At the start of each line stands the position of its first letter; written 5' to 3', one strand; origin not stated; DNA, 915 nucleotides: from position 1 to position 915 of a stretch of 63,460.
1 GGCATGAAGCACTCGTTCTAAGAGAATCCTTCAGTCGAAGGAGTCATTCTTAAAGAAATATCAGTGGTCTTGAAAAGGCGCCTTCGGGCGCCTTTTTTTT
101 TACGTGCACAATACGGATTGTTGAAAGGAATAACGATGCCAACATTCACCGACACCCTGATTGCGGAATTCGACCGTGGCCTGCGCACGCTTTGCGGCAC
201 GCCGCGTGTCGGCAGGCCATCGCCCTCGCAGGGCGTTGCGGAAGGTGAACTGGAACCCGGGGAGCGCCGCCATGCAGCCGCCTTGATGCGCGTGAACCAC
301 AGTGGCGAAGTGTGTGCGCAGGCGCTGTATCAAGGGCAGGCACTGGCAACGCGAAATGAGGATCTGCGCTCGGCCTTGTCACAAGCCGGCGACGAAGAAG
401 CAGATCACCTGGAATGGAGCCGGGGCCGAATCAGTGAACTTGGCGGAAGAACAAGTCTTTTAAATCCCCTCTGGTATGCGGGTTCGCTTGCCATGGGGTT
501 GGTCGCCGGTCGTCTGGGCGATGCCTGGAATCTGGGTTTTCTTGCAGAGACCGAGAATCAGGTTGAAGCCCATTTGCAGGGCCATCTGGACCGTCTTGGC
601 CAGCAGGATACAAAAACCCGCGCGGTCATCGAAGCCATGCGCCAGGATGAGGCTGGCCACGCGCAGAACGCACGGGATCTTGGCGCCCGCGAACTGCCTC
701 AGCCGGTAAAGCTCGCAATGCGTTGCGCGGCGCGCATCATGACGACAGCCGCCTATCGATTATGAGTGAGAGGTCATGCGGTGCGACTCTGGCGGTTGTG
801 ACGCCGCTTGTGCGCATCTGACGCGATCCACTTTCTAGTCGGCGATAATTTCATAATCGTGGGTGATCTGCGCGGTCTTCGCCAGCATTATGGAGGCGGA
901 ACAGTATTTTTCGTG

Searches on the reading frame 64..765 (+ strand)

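Call 90: search_protein_families(library=pfam, proteins=[window:64-765:+], max_evalue=0.00001)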
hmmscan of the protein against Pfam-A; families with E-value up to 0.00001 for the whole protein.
window:64-765:+ (233 aa): 1 family
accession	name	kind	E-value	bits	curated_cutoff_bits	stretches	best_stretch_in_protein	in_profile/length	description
PF03232.19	COQ7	-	1.1e-42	146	23.5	1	70-230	2-169/169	Ubiquinone biosynthesis protein COQ7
